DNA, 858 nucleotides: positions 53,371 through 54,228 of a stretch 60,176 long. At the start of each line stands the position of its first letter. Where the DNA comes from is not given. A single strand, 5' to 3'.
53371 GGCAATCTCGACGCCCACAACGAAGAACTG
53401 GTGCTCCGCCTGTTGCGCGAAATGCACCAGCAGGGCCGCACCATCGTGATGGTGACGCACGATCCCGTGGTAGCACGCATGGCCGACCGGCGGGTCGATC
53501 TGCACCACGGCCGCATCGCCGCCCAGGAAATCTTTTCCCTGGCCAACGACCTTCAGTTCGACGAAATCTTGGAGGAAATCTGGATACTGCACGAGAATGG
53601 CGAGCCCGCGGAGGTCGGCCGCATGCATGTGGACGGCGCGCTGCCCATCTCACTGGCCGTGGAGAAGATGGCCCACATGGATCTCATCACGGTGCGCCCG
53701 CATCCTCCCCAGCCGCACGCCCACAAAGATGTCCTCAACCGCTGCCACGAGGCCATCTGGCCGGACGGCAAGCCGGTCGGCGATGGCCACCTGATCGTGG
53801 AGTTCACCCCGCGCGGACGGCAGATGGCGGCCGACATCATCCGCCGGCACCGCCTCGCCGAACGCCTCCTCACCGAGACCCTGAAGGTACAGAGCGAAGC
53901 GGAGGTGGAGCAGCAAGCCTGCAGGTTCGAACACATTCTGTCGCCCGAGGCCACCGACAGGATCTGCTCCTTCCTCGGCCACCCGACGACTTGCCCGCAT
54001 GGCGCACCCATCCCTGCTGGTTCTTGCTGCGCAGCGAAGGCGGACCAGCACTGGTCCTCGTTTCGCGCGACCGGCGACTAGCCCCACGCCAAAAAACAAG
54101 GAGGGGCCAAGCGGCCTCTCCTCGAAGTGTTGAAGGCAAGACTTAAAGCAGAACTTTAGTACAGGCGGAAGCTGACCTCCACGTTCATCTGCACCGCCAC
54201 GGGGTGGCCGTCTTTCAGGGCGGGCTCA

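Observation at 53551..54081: ABC ATPase carries a complete DtxR/IdeR-like module with the Fe-type Cys-Glu-His site intact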

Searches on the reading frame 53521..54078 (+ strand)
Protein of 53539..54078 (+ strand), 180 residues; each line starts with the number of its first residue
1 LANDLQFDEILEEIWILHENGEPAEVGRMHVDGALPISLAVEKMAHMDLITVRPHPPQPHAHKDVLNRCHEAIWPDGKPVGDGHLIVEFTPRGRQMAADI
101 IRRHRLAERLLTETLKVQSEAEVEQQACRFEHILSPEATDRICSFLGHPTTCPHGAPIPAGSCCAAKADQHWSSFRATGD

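Call 4: search_protein_families(library=pfam, proteins=[window:53539-54078:+], max_evalue=0.1)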
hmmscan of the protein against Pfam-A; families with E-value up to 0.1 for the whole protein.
window:53539-54078:+ (180 aa): 1 family
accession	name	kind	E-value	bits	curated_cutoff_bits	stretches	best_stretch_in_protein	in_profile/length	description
PF02742.21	Fe_dep_repr_C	-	7.4e-29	100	27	1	90-159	1-69/70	Iron dependent repressor, metal binding and dimerisation domain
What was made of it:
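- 53779..54021 (+): DtxR-type dimerisation and metal-binding domain (residues 308-388). Ligand candidates: His331, Glu335, Glu351, Cys355, Glu358, His359, Cys370, His375, Cys379, His381. Pfam Fe_dep_repr_C 2e-28 (call 4).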

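Call 5: search_protein_families(library=ncbifam, proteins=[window:53539-54078:+], max_evalue=0.1)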
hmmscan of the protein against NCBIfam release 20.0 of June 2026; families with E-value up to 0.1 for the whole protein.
window:53539-54078:+ (180 aa): 4 families
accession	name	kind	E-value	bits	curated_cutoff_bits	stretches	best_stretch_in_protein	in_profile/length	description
NF053665.1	TransRegDtxRActin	equivalog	1.9e-21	76.6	290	1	82-161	59-135/233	iron-dependent transcriptional repressor DtxR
NF047407.1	TransRegMntRTherm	equivalog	5.9e-15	55.5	350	1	87-161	70-143/227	manganese-dependent transcriptional regulator MntR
NF003025.0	PRK03902.1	equivalog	0.00066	19.7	138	1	89-145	62-116/142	transcriptional regulator MntR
NF008273.0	PRK11050.1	equivalog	0.0021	17.7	153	1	87-146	92-149/156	manganese-binding transcriptional regulator MntR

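Call 6: search_solved_structures(query=window:53539-54078:+, max_evalue=0.01, show_alignments=3)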
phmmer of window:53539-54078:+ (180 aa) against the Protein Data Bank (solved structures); distinct sequences matched with E-value up to 0.01: 26.
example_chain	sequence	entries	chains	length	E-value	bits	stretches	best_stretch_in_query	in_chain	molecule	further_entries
2isy_A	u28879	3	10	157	5.1e-16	62.6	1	80-160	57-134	Iron-dependent repressor ideR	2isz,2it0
1b1b_A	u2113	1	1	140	5.3e-16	62.6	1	79-160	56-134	PROTEIN (IRON DEPENDENT REGULATOR)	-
1fx7_A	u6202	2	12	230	1.1e-15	61.5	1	80-160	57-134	IRON-DEPENDENT REPRESSOR IDER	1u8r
7b25_A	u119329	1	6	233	6.5e-15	59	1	83-160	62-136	DtxR family iron (Metal) dependent repressor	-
7b1v_A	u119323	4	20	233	6.7e-15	59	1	83-160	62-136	DtxR family iron (Metal) dependent repressor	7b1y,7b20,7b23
7b24_A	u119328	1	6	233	6.8e-15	59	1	83-160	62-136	DtxR family iron (Metal) dependent repressor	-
1c0w_A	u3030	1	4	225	8.9e-13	52.1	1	79-160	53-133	DIPHTHERIA TOXIN REPRESSOR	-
1fwz_A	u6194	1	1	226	9e-13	52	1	80-160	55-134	DIPHTHERIA TOXIN REPRESSOR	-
1bi0_A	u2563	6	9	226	9e-13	52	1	80-160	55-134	DIPHTHERIA TOXIN REPRESSOR | DIPHTHERIA TOX REPRESSOR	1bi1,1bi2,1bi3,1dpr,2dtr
3glx_A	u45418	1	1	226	9.1e-13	52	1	80-160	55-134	Diphtheria toxin repressor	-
1g3y_A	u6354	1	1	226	6.3e-12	49.3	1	80-160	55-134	DIPHTHERIA TOXIN REPRESSOR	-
1g3s_A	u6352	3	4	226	2.3e-11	47.5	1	80-160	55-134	DIPHTHERIA TOXIN REPRESSOR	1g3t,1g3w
1p92_A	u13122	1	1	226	2.3e-11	47.5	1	80-160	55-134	Diphtheria toxin repressor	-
2qqb_A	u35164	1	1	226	4.3e-11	46.6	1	80-160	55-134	Diphtheria toxin repressor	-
2qq9_A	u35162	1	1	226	4.3e-11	46.6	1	80-160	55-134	Diphtheria toxin repressor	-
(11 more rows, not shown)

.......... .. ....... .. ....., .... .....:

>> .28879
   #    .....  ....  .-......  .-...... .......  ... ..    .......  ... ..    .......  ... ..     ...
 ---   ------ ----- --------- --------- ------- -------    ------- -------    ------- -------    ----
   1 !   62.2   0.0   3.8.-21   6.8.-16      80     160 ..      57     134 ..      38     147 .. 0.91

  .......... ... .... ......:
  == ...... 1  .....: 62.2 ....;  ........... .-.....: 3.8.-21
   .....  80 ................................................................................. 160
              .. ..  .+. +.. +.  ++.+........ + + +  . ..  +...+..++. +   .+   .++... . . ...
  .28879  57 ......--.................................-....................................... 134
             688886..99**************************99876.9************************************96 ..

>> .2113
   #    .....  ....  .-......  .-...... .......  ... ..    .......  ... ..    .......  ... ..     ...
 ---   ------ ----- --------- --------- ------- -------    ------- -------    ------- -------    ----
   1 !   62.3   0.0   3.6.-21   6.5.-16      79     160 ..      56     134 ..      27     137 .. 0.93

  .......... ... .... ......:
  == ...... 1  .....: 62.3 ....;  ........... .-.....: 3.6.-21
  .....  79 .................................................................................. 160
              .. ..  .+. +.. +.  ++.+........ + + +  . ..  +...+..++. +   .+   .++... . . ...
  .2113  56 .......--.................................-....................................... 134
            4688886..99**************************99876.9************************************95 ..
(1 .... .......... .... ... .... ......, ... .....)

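Call 8: find_homologous_proteins(query=window:53539-54078:+, max_evalue=0.001)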
Query window:53539-54078:+ (180 aa): 5012 proteins with E <= 0.001 among 5185 candidates; the best 120 are listed.
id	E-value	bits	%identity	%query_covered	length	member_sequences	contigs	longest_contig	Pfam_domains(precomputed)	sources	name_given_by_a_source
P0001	3.3e-82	293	71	93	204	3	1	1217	PF02742.22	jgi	jgi:hypothetical protein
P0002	6.2e-81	289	69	100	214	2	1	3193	PF02742.22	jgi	jgi:hypothetical protein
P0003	1.3e-74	268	71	92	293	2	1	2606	PF00005.34,PF02742.22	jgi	jgi:energy-coupling factor transporter ATP-binding protein EcfA2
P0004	1.5e-74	268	67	94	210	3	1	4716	PF02742.22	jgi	jgi:Mn-dependent DtxR family transcriptional regulator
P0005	1.6e-73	265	64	97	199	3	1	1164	PF02742.22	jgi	jgi:Mn-dependent DtxR family transcriptional regulator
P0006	3.3e-73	264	67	92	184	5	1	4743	PF02742.22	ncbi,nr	ncbi:MAG TPA: iron dependent repressor, metal binding and dimerization domain protein, partial [Terr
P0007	6.2e-73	263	64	97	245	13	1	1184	PF02742.22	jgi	jgi:ABC-type glutathione transport system ATPase component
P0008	6.3e-73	263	63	98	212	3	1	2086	PF02742.22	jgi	jgi:Mn-dependent DtxR family transcriptional regulator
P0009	7.3e-73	263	67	94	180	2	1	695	PF02742.22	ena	-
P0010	7.8e-73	263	66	97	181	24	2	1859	PF02742.22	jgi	jgi:Mn-dependent DtxR family transcriptional regulator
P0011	7.8e-73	263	69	91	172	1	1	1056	PF02742.22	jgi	-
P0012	9.6e-73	262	67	94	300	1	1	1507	PF00005.34,PF02742.22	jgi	jgi:energy-coupling factor transporter ATP-binding protein EcfA2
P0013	1.3e-72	262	64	98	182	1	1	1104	PF02742.22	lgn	-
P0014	1.8e-72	261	68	93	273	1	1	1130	PF00005.34,PF02742.22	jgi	jgi:energy-coupling factor transporter ATP-binding protein EcfA2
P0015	2.6e-72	261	68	91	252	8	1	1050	PF02742.22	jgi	jgi:Mn-dependent DtxR family transcriptional regulator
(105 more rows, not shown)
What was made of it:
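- Many database entries are 180-300 aa 'regulators' or partial ATPases (call 8).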

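Call 15: find_related_loci(query=A1, collection=genome_contigs, flank=8000)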
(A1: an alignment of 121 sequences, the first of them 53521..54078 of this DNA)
Query A1 (186 aa) in genome_contigs; peptide patterns used: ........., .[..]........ (x = any residue, [..] = any of these).
599 stretches matched a pattern (row limit reached: there are more); 596 encode a relative of the query (tblastn E <= 1e-3); the best 80 are kept; 80 distinct loci.
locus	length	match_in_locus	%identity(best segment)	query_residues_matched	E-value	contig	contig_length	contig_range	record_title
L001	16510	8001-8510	74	2-171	2e-86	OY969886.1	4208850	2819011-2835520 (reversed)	MAG: uncultured Acidobacteriota bacterium isolate MFD10007.bin.c.1 genome assembly, chromosome: 1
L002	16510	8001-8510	75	2-171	1e-85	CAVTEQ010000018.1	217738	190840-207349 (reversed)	MAG: uncultured Acidobacteriota bacterium isolate MFD09286.bin.1.183 genome assembly, contig: contig_48009, whole genome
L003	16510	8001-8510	73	2-171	4e-85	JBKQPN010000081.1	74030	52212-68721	MAG: Terriglobales bacterium isolate MGr1A1B1C__bin_134 MGr1A1B1C_000000150033, whole genome shotgun sequence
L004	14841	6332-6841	73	2-171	4e-85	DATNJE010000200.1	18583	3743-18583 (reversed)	MAG TPA_asm: Terriglobales bacterium isolate SMAG_U11391 k141_53171, whole genome shotgun sequence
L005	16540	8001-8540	66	1-180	1e-80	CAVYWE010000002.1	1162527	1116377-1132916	MAG: uncultured Acidobacteriaceae bacterium isolate MFD03346.bin.1.121 genome assembly, contig: contig_1210, whole genom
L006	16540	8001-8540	66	1-180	5e-80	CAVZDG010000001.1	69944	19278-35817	MAG: uncultured Acidobacteriaceae bacterium isolate MFD09222.bin.1.125 genome assembly, contig: contig_100145, whole gen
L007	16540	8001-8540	66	1-180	9e-80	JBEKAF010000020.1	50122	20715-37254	MAG: Terriglobales bacterium isolate SPRUCE 106 SPRUCE_106_20, whole genome shotgun sequence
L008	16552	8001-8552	63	1-184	1e-79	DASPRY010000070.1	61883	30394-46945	MAG TPA_asm: Terriglobales bacterium isolate SMAG_U12237 k141_922944, whole genome shotgun sequence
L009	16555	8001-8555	63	1-185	2e-79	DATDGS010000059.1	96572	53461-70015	MAG TPA_asm: Terriglobales bacterium isolate SMAG_U258 k141_110326, whole genome shotgun sequence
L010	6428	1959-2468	69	1-170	1e-79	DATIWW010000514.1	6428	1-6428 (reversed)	MAG TPA_asm: Terriglobales bacterium isolate SMAG_U15233 k141_1742702, whole genome shotgun sequence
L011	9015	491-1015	66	1-175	4e-79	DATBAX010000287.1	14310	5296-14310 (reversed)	MAG TPA_asm: Terriglobales bacterium isolate SMAG_U5743 k141_2472101, whole genome shotgun sequence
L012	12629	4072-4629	62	1-186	4e-79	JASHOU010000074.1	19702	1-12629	MAG: Terriglobales bacterium isolate JOPF031 JOPF_NEAR_contig_554421, whole genome shotgun sequence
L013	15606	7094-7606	67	1-171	8e-79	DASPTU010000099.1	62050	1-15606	MAG TPA_asm: Terriglobales bacterium isolate SMAG_U12285 k141_742619, whole genome shotgun sequence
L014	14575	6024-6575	64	3-182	6e-79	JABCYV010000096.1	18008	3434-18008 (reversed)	MAG: Acidobacteria bacterium isolate Inc-BW-H-2-M_MAG55 Ga0210384_10003540, whole genome shotgun sequence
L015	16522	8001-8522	67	1-174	6e-79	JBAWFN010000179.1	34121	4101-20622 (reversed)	MAG: Terriglobales bacterium isolate MFD01509_ilm_asm_bin21 k127_436303, whole genome shotgun sequence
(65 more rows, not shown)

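Call 22: predict_structure(alignment_id=A1)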
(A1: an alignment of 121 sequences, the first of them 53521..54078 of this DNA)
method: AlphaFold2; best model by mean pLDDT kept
length: 186 residues; sequences in the alignment: 121
mean_pLDDT: 87.3   pTM: 0.82
mean pLDDT of the five models: 87.3, 87.1, 86.4, 85.0, 76.1
residues with pLDDT >= 90: 125; 70-90: 30; 50-70: 30; < 50: 1
segments of 3 or more residues with pLDDT < 50: none
pLDDT, mean of each block of 10 residues (from residue 1): 62 94 93 89 94 97 86 66 79 98 97 96 93 92 96 95 94 69 54
secondary structure, 60 per line:
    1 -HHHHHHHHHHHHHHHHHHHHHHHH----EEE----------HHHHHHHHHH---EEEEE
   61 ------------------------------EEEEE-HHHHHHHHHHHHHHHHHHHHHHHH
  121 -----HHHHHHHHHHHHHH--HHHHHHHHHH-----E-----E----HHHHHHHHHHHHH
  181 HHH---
elements in order: H2-25 E30-32 H43-52 E56-60 E91-95 H97-120 H126-139 H142-151 H168-183

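Call 24: fold_search(model_id=the predicted structure, library=pdb)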
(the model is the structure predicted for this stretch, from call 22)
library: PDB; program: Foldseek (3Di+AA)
matches with E <= 10: 256; with E <= 0.001: 64
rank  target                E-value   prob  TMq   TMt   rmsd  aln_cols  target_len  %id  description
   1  7b24_A                1.0e-08  1.00  0.58  0.74   4.5       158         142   28  DtxR-like iron-dependent regulator IdeR (P39G variant) complexed with cobalt and its consensus DNA-binding sequence (released 2021-03-03)
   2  7b1y_A                2.0e-08  1.00  0.57  0.76   4.6       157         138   29  DtxR-like iron-dependent regulator IdeR complexed with cobalt and its consensus DNA-binding sequence (released 2021-03-03)
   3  7b1v_B                2.9e-08  1.00  0.57  0.49   4.4       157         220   28  DtxR-like iron-dependent regulator IdeR complexed with cobalt (released 2021-03-03)
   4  7b1y_B                3.7e-08  1.00  0.58  0.48   4.6       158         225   28  DtxR-like iron-dependent regulator IdeR complexed with cobalt and its consensus DNA-binding sequence (released 2021-03-03)
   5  2it0_C                3.9e-08  1.00  0.56  0.75   4.9       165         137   27  Crystal structure of a two-domain IdeR-DNA complex crystal form II (released 2007-02-13)
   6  7b23_B                4.2e-08  1.00  0.58  0.49   4.5       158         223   28  DtxR-like iron-dependent regulator IdeR complexed with cobalt and the SACE_2689 promoter DNA-binding sequence (released 2021-03-03)
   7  7b25_A                4.7e-08  1.00  0.56  0.75   4.3       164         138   27  DtxR-like iron-dependent regulator IdeR (Q43A variant) complexed with cobalt and its consensus DNA-binding sequence (released 2021-03-03)
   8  7b24_B                5.6e-08  1.00  0.57  0.48   4.5       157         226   29  DtxR-like iron-dependent regulator IdeR (P39G variant) complexed with cobalt and its consensus DNA-binding sequence (released 2021-03-03)
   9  1g3y                  6.7e-08  1.00  0.58  0.51   5.6       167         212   23  ARG80ALA DTXR (released 2001-10-25)
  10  2isy_A                6.7e-08  1.00  0.55  0.69   5.0       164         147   26  Crystal structure of the nickel-activated two-domain iron-dependent regulator (IdeR) (released 2007-02-13)
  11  2it0_A                7.5e-08  1.00  0.57  0.72   5.2       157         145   29  Crystal structure of a two-domain IdeR-DNA complex crystal form II (released 2007-02-13)
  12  7b25_B                1.0e-07  1.00  0.57  0.47   4.6       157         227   29  DtxR-like iron-dependent regulator IdeR (Q43A variant) complexed with cobalt and its consensus DNA-binding sequence (released 2021-03-03)
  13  1fx7_A                1.1e-07  1.00  0.56  0.46   5.0       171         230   26  CRYSTAL STRUCTURE OF THE IRON-DEPENDENT REGULATOR (IDER) FROM MYCOBACTERIUM TUBERCULOSIS (released 2001-03-07)
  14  7b20_B                1.3e-07  1.00  0.58  0.48   4.6       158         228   28  DtxR-like iron-dependent regulator IdeR complexed with iron and its consensus DNA-binding sequence (released 2021-03-03)
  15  1c0w_A                1.3e-07  1.00  0.58  0.63  12.7       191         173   24  CRYSTAL STRUCTURE OF THE COBALT-ACTIVATED DIPHTHERIA TOXIN REPRESSOR-DNA COMPLEX REVEALS A METAL BINDING SH-LIKE DOMAI (released 2000-07-22)
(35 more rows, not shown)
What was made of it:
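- On DtxR/IdeR/MntR metalloregulator family (as transcription factors): The overall wH-like topology is retained (call 24).
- A confident fold matching two-domain IdeR/DtxR (calls 22, 24).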

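Call 31: search_solved_structures(query=A1, max_evalue=0.01, show_alignments=4)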
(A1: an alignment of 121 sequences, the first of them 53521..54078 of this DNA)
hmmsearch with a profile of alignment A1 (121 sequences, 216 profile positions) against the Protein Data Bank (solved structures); distinct sequences matched with E-value up to 0.01: 26.
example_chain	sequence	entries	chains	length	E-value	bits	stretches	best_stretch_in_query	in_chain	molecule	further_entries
7b25_A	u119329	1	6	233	5.1e-18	69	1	108-194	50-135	DtxR family iron (Metal) dependent repressor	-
7b1v_A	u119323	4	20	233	5.5e-18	68.9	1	101-194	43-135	DtxR family iron (Metal) dependent repressor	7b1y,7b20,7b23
7b24_A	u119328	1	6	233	7.2e-18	68.5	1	119-194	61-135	DtxR family iron (Metal) dependent repressor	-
1b1b_A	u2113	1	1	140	1e-17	68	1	99-194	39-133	PROTEIN (IRON DEPENDENT REGULATOR)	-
2isy_A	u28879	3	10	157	1.3e-17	67.7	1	99-194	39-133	Iron-dependent repressor ideR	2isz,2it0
1fx7_A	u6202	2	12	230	3.1e-17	66.4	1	100-194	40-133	IRON-DEPENDENT REPRESSOR IDER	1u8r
1bi0_A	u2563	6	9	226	8e-15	58.6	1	115-194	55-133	DIPHTHERIA TOXIN REPRESSOR | DIPHTHERIA TOX REPRESSOR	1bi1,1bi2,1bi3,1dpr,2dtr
1c0w_A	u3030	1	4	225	8.1e-15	58.5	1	108-194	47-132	DIPHTHERIA TOXIN REPRESSOR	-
3glx_A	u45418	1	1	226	8.3e-15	58.5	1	111-194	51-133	Diphtheria toxin repressor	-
1fwz_A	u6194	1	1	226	1.1e-14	58.1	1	110-194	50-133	DIPHTHERIA TOXIN REPRESSOR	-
1g3y_A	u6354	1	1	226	1.2e-13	54.7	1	115-194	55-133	DIPHTHERIA TOXIN REPRESSOR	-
1p92_A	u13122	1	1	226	2.5e-13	53.7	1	115-194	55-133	Diphtheria toxin repressor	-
1g3s_A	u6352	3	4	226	3.4e-13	53.2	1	115-194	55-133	DIPHTHERIA TOXIN REPRESSOR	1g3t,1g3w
2qqb_A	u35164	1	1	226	9.6e-13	51.8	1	109-194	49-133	Diphtheria toxin repressor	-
1ddn_A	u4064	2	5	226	9.7e-13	51.7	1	115-194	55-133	DIPHTHERIA TOX REPRESSOR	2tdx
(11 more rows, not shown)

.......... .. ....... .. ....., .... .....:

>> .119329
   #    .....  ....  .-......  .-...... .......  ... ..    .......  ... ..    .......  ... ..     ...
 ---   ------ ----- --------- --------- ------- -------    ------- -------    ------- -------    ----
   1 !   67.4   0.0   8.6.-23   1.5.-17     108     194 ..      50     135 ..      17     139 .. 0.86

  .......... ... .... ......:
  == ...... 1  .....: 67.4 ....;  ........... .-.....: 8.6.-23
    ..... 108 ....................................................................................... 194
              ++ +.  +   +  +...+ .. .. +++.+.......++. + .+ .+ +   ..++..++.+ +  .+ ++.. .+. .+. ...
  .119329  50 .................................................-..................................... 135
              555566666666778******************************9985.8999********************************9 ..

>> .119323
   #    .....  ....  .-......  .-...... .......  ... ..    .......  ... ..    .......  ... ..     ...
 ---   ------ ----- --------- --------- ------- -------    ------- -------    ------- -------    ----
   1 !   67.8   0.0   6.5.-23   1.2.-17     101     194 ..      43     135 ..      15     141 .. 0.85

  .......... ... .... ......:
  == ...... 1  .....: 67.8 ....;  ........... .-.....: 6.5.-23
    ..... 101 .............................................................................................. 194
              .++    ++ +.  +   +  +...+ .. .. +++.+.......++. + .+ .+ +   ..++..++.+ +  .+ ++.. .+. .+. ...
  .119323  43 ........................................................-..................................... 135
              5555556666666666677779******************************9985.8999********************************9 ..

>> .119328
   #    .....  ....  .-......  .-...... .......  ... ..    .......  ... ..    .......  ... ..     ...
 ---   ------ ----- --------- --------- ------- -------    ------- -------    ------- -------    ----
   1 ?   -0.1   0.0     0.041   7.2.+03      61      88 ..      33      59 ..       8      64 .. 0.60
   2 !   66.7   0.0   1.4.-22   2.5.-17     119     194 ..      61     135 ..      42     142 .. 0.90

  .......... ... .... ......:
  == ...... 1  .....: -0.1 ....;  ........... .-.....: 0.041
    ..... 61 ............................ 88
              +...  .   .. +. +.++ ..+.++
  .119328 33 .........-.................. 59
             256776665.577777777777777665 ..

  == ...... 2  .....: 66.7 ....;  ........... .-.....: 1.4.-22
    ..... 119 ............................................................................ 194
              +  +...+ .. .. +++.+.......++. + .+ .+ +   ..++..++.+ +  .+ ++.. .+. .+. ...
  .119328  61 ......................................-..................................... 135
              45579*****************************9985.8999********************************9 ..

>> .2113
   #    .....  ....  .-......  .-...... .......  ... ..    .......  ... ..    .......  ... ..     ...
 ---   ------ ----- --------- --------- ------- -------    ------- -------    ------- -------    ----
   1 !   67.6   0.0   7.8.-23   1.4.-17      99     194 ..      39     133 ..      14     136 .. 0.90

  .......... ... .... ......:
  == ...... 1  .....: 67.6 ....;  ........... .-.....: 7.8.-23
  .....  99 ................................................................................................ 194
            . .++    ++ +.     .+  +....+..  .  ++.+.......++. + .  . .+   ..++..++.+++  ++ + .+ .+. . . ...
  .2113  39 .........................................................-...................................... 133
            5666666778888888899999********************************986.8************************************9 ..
